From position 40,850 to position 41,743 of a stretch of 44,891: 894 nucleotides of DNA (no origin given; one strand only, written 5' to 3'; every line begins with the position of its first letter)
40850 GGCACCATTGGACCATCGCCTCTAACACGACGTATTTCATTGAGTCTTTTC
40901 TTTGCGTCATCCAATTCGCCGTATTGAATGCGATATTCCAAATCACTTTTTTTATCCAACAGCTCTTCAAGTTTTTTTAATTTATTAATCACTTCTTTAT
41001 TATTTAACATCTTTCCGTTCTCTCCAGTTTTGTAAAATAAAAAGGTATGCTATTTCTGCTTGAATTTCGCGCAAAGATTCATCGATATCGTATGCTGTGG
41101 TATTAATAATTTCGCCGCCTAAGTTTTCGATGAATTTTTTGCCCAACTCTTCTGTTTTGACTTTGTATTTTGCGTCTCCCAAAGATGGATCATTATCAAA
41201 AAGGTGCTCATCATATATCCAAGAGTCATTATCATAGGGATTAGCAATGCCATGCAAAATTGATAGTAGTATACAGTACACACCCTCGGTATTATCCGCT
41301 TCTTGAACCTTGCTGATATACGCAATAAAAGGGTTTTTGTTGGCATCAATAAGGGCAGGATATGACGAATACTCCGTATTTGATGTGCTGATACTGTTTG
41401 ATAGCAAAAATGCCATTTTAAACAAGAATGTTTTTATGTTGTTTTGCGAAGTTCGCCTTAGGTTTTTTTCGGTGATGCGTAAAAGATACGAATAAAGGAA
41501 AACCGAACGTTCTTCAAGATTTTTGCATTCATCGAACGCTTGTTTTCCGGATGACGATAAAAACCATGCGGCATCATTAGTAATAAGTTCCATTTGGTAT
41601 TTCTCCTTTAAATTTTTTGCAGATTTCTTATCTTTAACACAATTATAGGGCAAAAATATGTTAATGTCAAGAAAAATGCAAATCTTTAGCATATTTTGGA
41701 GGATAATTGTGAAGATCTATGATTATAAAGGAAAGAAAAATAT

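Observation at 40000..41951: Compact uncharacterised module in the spoIVB hot spot: XRE regulator divergent from an overlapping pair (soluble A2 + 2-TM coiled-coil Cys-tailed B2)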

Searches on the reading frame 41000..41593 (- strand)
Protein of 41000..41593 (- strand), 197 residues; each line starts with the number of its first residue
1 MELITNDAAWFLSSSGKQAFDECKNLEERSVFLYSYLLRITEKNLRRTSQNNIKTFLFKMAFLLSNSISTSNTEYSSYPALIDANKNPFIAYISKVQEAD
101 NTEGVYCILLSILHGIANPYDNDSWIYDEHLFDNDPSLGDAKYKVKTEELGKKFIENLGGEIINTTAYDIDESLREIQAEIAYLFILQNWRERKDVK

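Call 3: search_protein_families(library=pfam, proteins=[window:41000-41593:-], max_evalue=1)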
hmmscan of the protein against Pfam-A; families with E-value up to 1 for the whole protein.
window:41000-41593:- (197 aa): 1 family
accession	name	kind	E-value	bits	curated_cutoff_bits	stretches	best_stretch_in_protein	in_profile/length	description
PF16453.11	IQ_SEC7_PH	-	0.08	13.2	27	1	23-79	29-81/135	PH domain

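Call 4: search_protein_families(library=padloc, proteins=[window:41000-41593:-], max_evalue=1)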
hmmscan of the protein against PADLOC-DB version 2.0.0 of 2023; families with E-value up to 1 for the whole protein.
window:41000-41593:- (197 aa): 0 families

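Call 5: search_protein_families(library=ncbifam, proteins=[window:41000-41593:-], max_evalue=1)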
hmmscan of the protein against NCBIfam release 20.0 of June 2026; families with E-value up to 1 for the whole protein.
window:41000-41593:- (197 aa): 0 families

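Call 6: search_protein_families(library=phrogs, proteins=[window:41000-41593:-], max_evalue=1)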
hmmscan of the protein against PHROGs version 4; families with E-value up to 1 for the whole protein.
window:41000-41593:- (197 aa): 3 families
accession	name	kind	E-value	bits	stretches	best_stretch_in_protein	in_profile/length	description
phrog_26053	-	unknown function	0.038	15.1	1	144-167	19-42/49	-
phrog_34619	-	unknown function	0.039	15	1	25-100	12-84/117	-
phrog_37777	-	unknown function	0.19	13.3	1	138-180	6-46/82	-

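Call 12: find_homologous_proteins(query=window:41000-41593:-)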
Query window:41000-41593:- (197 aa): 9 proteins with E <= 0.001 among 62 candidates.
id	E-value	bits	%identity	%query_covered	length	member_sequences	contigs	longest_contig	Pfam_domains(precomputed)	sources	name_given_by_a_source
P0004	1.3e-125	434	100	100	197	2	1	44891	-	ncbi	-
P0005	8.9e-83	295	98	70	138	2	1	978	-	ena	-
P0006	1.3e-47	180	49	95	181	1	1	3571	-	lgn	-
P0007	4.5e-42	162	47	97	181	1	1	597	-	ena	-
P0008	1.4e-41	160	45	95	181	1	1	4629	-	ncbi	-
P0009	3.8e-35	139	43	93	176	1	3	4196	-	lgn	-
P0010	2.9e-32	130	42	94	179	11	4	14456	-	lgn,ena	-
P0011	4.0e-32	130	40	93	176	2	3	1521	-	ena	-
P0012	4.3e-30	123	41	93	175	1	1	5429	-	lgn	-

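Call 13: find_encoding_contigs(protein=P0010, flank=8000, max_places=4)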
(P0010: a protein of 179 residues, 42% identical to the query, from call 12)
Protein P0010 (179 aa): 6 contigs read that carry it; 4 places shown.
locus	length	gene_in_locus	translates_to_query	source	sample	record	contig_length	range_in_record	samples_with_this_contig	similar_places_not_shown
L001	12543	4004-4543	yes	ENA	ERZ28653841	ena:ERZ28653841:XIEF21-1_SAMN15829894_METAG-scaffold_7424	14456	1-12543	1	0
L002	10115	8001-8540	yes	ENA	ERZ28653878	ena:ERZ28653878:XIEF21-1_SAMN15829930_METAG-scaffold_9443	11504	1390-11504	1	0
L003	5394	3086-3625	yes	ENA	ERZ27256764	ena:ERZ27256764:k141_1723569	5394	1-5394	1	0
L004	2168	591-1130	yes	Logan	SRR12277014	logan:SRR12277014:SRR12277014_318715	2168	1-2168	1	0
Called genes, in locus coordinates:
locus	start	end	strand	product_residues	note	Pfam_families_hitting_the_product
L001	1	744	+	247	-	?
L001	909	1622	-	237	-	PF00069:Pkinase, PF07714:PK_Tyr_Ser-Thr, PF03109:ABC1 (weak)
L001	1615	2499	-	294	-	-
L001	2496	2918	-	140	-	-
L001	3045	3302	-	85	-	PF01381:HTH_3 (weak)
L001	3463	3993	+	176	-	-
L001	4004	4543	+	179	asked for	-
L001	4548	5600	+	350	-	-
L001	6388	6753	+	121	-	-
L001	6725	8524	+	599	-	PF27135:HTH_TnsB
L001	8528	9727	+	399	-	PF05621:TniB, PF13401:AAA_22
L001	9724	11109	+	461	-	-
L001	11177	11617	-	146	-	-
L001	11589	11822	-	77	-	-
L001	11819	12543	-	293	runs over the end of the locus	-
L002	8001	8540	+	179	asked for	-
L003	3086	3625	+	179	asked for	-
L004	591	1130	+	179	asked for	-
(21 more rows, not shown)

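Call 16: find_encoding_contigs(protein=P0008, flank=8000, max_places=3)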
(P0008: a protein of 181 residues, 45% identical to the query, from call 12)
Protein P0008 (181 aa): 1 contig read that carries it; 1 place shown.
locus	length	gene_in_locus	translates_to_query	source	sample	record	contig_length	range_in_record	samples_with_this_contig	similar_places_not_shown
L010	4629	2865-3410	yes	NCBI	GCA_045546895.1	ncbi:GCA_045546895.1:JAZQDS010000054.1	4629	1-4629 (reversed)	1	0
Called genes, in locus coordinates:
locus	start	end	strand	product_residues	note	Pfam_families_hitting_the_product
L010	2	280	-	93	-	?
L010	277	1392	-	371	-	-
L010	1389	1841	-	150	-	-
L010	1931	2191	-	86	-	-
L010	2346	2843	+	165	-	-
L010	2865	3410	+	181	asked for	-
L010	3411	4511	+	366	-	-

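Call 17: find_encoding_contigs(protein=P0012, flank=8000, max_places=3)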
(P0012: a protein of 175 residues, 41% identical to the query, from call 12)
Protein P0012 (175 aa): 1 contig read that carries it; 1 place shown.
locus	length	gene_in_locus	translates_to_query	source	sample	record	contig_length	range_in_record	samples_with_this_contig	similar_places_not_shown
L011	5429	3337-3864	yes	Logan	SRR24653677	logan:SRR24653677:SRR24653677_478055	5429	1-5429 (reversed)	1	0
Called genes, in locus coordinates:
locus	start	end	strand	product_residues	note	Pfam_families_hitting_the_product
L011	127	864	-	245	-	PF07714:PK_Tyr_Ser-Thr, PF00069:Pkinase, PF03109:ABC1 (weak), PF06293:Kdo (weak)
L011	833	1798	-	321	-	PF13306:LRR_5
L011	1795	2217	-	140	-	-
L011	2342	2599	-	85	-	PF01381:HTH_3 (weak)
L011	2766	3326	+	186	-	-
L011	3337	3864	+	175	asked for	-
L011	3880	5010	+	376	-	-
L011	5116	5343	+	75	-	-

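Call 32: search_solved_structures(query=A3, max_evalue=10)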
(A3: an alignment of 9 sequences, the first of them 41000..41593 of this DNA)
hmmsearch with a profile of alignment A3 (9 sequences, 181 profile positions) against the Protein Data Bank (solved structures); distinct sequences matched with E-value up to 10: 2.
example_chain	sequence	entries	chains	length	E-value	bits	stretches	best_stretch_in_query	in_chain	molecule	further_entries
7apk_G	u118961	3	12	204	0.055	16.2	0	92-149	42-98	THO complex subunit 7 homolog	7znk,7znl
4g1t_A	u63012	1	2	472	1.1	11.9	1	84-129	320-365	Interferon-induced protein with tetratricopeptide repeats 2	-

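Call 33: find_related_loci(query=A3, collection=genome_contigs, flank=8000)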
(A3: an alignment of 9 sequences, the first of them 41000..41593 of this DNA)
Query A3 (197 aa) in genome_contigs; peptide patterns used: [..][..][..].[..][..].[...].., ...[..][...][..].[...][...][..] (x = any residue, [..] = any of these).
41 stretches matched a pattern; 10 encode a relative of the query (tblastn E <= 1e-3); 10 distinct loci.
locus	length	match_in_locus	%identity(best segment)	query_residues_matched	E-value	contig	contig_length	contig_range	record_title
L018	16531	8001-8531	51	1-189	1e-60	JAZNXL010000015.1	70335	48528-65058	MAG: Eubacteriales bacterium isolate T1900044779_TS20190245.MAGScoT_cleanbin_000005 SGB_2538_k141_506679, whole genome s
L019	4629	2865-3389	45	1-187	2e-50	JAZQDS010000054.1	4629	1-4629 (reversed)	MAG: Eubacteriales bacterium isolate T1900044636_TS20190102.MAGScoT_cleanbin_000019 SGB_1149_k141_2153567, whole genome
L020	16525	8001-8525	43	1-187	2e-49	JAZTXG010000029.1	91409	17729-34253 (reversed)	MAG: Eubacteriales bacterium isolate T1900045331_YK20190020.MAGScoT_cleanbin_000008 SGB_6523_k141_2130036, whole genome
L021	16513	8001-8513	40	1-184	3e-42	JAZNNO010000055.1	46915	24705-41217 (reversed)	MAG: Faecousia sp. isolate T1900044654_TS20190120.MAGScoT_cleanbin_000064 SGB_1468_k141_824104, whole genome shotgun seq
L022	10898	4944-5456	42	1-184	2e-41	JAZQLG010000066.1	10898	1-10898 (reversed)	MAG: Faecousia sp. isolate T1900044610_TS20190076.MAGScoT_cleanbin_000054 SGB_797_k141_974794, whole genome shotgun sequ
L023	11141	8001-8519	34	1-185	7e-38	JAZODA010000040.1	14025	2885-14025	MAG: Acutalibacteraceae bacterium isolate T1900044754_TS20190420.MAGScoT_cleanbin_000003 SGB_2256_k141_648839, whole gen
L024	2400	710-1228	34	1-185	3e-34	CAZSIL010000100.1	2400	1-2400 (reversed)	MAG TPA_asm: uncultured Eubacteriales bacterium isolate SRP315200_co1_308 genome assembly, contig: NODE_119139_length_24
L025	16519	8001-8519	33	1-185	4e-34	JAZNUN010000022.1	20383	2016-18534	MAG: Acutalibacteraceae bacterium isolate T1900044797_TS20190263.MAGScoT_cleanbin_000015 SGB_2687_k141_2588746, whole ge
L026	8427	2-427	38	30-184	7e-29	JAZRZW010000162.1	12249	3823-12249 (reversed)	MAG: Faecousia sp. isolate T1900044943_TS20190409.MAGScoT_cleanbin_000054 SGB_3473_k141_3693497, whole genome shotgun se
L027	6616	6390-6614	46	1-81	1e-16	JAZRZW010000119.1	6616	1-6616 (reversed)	MAG: Faecousia sp. isolate T1900044943_TS20190409.MAGScoT_cleanbin_000054 SGB_3473_k141_1636120, whole genome shotgun se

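Call 35: predict_structure(alignment_id=A3)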
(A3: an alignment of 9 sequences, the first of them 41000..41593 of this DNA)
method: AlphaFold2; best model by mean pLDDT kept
length: 197 residues; sequences in the alignment: 9
mean_pLDDT: 74.8   pTM: 0.75
mean pLDDT of the five models: 74.8, 67.8, 66.0, 64.2, 62.9
residues with pLDDT >= 90: 59; 70-90: 68; 50-70: 48; < 50: 22
segments of 3 or more residues with pLDDT < 50: 157-168, 188-197
pLDDT, mean of each block of 10 residues (from residue 1): 75 92 93 93 74 86 92 90 93 82 75 80 59 58 67 53 47 73 63 41
secondary structure, 60 per line:
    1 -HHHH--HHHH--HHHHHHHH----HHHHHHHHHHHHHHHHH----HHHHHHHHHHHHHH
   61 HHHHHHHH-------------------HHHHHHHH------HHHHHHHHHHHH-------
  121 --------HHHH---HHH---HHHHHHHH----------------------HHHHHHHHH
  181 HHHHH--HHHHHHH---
elements in order: H2-5 H8-11 H14-21 H26-42 H47-68 H88-95 H102-113 H129-132 H142-149 H172-185 H188-194

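Call 39: fold_search(model_id=the predicted structure, library=pdb)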
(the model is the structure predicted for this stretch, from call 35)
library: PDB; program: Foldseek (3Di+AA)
matches with E <= 10: 11; with E <= 0.001: 0
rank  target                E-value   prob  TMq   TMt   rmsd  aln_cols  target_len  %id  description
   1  4ntj                  1.7e+00  0.08  0.21  0.13  22.6       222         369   13  Structure of the human P2Y12 receptor in complex with an antithrombotic drug (released 2014-03-26)
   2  9oik_A                4.3e+00  0.04  0.21  0.19  13.9       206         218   13  Structure of S. Typhimurium 14028 Gifsy-1 prophage HepS bound to bacteriophage lambda J Tail Tip (released 2026-01-28)
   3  9oik_B                5.8e+00  0.03  0.21  0.21  13.9       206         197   13  Structure of S. Typhimurium 14028 Gifsy-1 prophage HepS bound to bacteriophage lambda J Tail Tip (released 2026-01-28)
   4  6fae_A                6.1e+00  0.04  0.21  0.13  16.6       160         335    8  The Sec7 domain of IQSEC2 (Brag1) in complex with the small GTPase Arf1 (released 2018-01-17)
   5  4c8q_H                6.1e+00  0.02  0.20  0.15  17.9       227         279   10  Crystal structure of the yeast Lsm1-7-Pat1 complex (released 2013-10-16)
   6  2r17_C                7.1e+00  0.04  0.24  0.18  12.2       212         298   10  Functional architecture of the retromer cargo-recognition complex (released 2007-10-30)
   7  7t1s_A                7.5e+00  0.03  0.19  0.17  15.2       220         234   10  Crystal structure of a bacterial sterol transporter (released 2022-12-14)
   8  5nj6_A                7.9e+00  0.02  0.18  0.11  21.1       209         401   10  Crystal structure of a thermostabilised human protease-activated receptor-2 (PAR2) in ternary complex with Fab3949 and (released 2017-05-03)
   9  3zqi_A                9.1e+00  0.02  0.20  0.20  17.5       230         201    8  Structure of Tetracycline repressor in complex with inducer peptide- TIP2 (released 2011-12-28)
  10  8vys_C                9.6e+00  0.03  0.20  0.17  12.0       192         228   10  Cryo-EM Structure of the BRAF V600E monomer bound to PLX8394 (released 2025-05-28)
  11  3jck_MODEL_1_F        9.6e+00  0.01  0.19  0.13  14.4       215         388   12  Structure of the yeast 26S proteasome lid sub-complex (released 2016-01-20)

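Call 51: search_protein_representatives(alignment_id=A3)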
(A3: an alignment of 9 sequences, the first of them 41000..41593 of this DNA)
Query: 9 sequences, 181 profile positions. Proteins with E-value up to 0.001 (for the whole library): 183; up to 1e-10: 107; up to 1e-30: 42. The best 150 are listed.
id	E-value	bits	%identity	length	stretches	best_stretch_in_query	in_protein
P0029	5.8e-75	267.1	-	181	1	1-181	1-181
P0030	1.2e-61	223.6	-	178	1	1-177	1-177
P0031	2.2e-61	222.8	-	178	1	1-174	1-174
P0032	8.7e-54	198.0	-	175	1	1-173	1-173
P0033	2.2e-52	193.5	-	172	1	1-174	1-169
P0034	2.9e-52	193.1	-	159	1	1-126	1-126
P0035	6.2e-52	192.0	-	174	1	1-173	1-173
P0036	4.0e-51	189.4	-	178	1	1-174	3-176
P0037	5.0e-51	189.1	-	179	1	1-177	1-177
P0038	2.3e-50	186.9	-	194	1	1-176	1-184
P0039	1.3e-49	184.4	-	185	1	1-178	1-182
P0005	1.8e-49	184.0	-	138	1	54-180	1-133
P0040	2.0e-48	180.6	-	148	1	1-133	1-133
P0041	2.6e-48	180.2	-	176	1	1-174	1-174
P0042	4.1e-48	179.6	-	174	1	1-176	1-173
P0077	4.2e-18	81.8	-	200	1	7-90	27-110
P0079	5.0e-18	81.5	-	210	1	5-113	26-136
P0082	9.3e-18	80.7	-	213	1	5-115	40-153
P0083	1.4e-17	80.1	-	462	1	1-173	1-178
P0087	6.1e-17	78.0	-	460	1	5-175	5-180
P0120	3.4e-12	62.5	-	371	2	6-91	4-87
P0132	4.5e-11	58.9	-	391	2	5-94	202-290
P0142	4.4e-10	55.6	-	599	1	7-91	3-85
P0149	3.1e-09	52.9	-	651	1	6-115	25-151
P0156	9.9e-09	51.2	-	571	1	8-90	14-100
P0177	2.0e-07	47.0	-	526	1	8-88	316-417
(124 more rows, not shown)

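Call 52: search_protein_families(library=pfam, proteins=[P0077, P0079, P0082, P0083, P0087, P0120, P0132, P0142, P0149, P0177], max_evalue=0.01)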
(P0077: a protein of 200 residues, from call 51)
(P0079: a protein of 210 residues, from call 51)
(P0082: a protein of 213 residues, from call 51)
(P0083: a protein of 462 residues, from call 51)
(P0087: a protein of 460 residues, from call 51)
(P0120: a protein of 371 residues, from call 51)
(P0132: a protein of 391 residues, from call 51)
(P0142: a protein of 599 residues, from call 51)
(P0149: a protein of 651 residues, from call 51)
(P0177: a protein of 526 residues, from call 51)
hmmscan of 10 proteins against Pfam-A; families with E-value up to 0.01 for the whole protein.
P0077 (200 aa): 0 families

P0079 (210 aa): 0 families

P0082 (213 aa): 0 families

P0083 (462 aa): 0 families

P0087 (460 aa): 0 families

P0120 (371 aa): 1 family
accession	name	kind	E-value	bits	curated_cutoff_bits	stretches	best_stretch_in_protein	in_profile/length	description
PF18723.6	HMUDK_hel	-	0.0098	15.7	25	0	32-140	104-200/281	5-hmdU DNA kinase, helical domain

P0132 (391 aa): 1 family
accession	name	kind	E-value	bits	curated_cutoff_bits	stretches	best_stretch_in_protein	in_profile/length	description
PF15957.10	Comm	-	0.0056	17.3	27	0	148-217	16-79/110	Commissureless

P0142 (599 aa): 1 family
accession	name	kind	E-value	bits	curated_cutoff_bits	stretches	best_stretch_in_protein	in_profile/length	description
PF08239.17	SH3_3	-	0.00026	21.5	27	1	421-467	2-49/54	Bacterial SH3 domain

P0149 (651 aa): 0 families

P0177 (526 aa): 0 families

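Call 55: find_related_loci(query=A3, collection=viral_contigs, flank=8000)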
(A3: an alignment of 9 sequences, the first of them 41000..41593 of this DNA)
Query A3 (197 aa) in viral_contigs; peptide patterns used: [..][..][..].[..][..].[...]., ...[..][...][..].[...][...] (x = any residue, [..] = any of these).
137 stretches matched a pattern, but none encodes a relative of the query by tblastn (E <= 1e-3).

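Call 62: find_related_loci(query=A5, collection=viral_contigs, flank=8000)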
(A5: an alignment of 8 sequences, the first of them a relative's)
Query A5 (200 aa) in viral_contigs; peptide patterns used: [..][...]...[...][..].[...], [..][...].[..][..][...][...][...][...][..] (x = any residue, [..] = any of these).
60 stretches matched a pattern, but none encodes a relative of the query by tblastn (E <= 1e-3).

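Call 63: find_related_loci(query=A5, collection=metagenome_contigs, flank=6000)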
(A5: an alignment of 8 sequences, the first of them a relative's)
Query A5 (200 aa) in metagenome_contigs; peptide patterns used: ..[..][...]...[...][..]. (x = any residue, [..] = any of these).
118 stretches matched a pattern; 9 encode a relative of the query (tblastn E <= 1e-3); 9 distinct loci.
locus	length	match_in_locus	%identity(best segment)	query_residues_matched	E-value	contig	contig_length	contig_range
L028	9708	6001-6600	80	1-200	5e-109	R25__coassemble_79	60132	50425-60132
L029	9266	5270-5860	43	1-186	4e-43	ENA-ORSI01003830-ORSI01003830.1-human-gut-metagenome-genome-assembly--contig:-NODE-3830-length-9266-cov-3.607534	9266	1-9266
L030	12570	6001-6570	39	1-181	2e-37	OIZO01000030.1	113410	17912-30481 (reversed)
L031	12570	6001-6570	39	1-181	2e-37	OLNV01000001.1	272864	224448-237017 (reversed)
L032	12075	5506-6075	39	1-181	2e-37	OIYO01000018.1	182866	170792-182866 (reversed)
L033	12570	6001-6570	39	1-181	7e-37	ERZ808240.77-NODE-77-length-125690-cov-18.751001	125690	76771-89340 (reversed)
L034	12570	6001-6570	39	1-181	4e-36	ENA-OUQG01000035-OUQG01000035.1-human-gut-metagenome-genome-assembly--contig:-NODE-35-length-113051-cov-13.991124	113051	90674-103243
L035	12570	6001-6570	37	1-181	1e-34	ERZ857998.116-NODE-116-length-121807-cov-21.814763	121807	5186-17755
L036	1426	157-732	39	1-181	2e-33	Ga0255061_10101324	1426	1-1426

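Call 66: search_protein_families(library=pfam, proteins=[L030:1242-3365:+, L030:3295-5274:+, L030:5250-5978:+, L030:7733-8158:+, L030:8610-10034:+, L028:3201-3554:+, L028:3575-3790:+, L028:3898-4629:+, L028:4626-5633:+, L028:7994-9013:+], max_evalue=0.01)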
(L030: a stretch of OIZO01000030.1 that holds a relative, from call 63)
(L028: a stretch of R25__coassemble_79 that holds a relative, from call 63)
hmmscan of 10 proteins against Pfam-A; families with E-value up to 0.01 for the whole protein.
L030:1242-3365:+ (707 aa): 3 families
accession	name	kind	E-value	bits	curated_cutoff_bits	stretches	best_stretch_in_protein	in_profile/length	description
PF14559.12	TPR_19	-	0.00018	22.2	25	0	356-392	29-64/68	Tetratricopeptide repeat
PF13428.12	TPR_14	-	0.0077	17.3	23.5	0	355-392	4-41/44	Tetratricopeptide repeat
PF11449.14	ArsP_2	-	0.0092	15.6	32.5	0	420-483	208-271/359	Putative, 10TM heavy-metal exporter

L030:3295-5274:+ (659 aa): 6 families
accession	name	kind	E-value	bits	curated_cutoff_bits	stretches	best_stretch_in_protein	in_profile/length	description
PF13421.11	Band_7_1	-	3.8e-25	89.2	24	1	166-369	1-187/211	SPFH domain-Band 7 family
PF07282.18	Cas12f1-like_TNB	-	5.3e-07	30.1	26.3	0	617-643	27-49/60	Cas12f1-like, TNB domain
PF01145.31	Band_7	-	5e-06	27.1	23.6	1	181-410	2-175/176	SPFH domain / Band 7 family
PF12773.13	DZR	-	2.7e-05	24.6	27.3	0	75-133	1-44/45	Double zinc ribbon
PF13248.11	Zn_ribbon_3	-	0.00017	21.3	27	0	636-656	4-25/26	zinc-ribbon domain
PF07191.17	Zn_ribbon_6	-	0.001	19.5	25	0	93-139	2-41/67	Double zinc ribbon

L030:5250-5978:+ (242 aa): 0 families

L030:7733-8158:+ (141 aa): 0 families

L030:8610-10034:+ (474 aa): 0 families

L028:3201-3554:+ (117 aa): 0 families

L028:3575-3790:+ (71 aa): 0 families

L028:3898-4629:+ (243 aa): 0 families

L028:4626-5633:+ (335 aa): 0 families

L028:7994-9013:+ (339 aa): 0 families

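Call 72: fold_search(model_id=the predicted structure, library=viral)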
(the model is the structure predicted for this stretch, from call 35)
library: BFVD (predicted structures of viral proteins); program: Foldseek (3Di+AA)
matches with E <= 10: 33; with E <= 0.001: 0
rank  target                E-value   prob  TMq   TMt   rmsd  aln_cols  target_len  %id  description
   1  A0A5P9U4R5            2.0e+00  0.07  0.21  0.24  18.4       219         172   14  (no name in the UniProt tables at hand)
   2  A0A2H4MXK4            2.7e+00  0.03  0.16  0.09  19.7       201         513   15  Polyprotein (Fragment) [Tick-borne encephalitis virus]
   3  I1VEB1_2              2.7e+00  0.03  0.17  0.06  19.0       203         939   12  Genome polyprotein [Tick-borne encephalitis virus]
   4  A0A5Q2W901            2.7e+00  0.02  0.17  0.11  15.2       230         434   13  (no name in the UniProt tables at hand)
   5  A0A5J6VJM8            2.9e+00  0.02  0.16  0.15  15.5       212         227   15  Uncharacterized protein [Megaviridae environmental sample]
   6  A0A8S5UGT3            4.2e+00  0.03  0.16  0.09  19.1       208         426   10  Uncharacterized protein [Myoviridae sp. ctshb19]
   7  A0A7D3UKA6            4.2e+00  0.02  0.16  0.15  18.4       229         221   13  (no name in the UniProt tables at hand)
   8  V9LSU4                4.6e+00  0.04  0.21  0.18  17.3       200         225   14  DekiORF35 [Dendrolimus kikuchii nucleopolyhedrovirus]
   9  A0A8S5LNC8            4.9e+00  0.04  0.25  0.19  22.1       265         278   14  Uncharacterized protein [Siphoviridae sp. ctsf32]
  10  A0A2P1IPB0            4.9e+00  0.02  0.16  0.08  16.6       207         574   14  Polyprotein (Fragment) [Sicinivirus sp.]
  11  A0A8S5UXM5            5.1e+00  0.03  0.20  0.12  13.3       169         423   11  Replication associated protein [Microviridae sp. ctb4Q28]
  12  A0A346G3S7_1          5.6e+00  0.03  0.19  0.07  15.8       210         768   16  (no name in the UniProt tables at hand)
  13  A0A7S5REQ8            5.6e+00  0.02  0.15  0.12  19.6       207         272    9  (no name in the UniProt tables at hand)
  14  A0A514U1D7            5.6e+00  0.02  0.17  0.07  18.9       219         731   11  Helicase [Gordonia phage Phendrix]
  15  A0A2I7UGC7            5.9e+00  0.03  0.18  0.13  19.2       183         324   11  ORF0 [Pepper enamovirus]
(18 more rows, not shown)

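Call 73: search_dna_similar(query=window:41000-41593:-, collection=plasmids, mode=protein, max_evalue=0.001, max_rows=10)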
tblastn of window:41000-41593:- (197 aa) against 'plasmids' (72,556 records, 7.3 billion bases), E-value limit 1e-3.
No match.

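Call 74: search_dna_similar(query=window:41000-41593:-, collection=phages, mode=protein, max_evalue=0.001, max_rows=10)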
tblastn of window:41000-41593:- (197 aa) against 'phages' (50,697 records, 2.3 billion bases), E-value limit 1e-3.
No match.
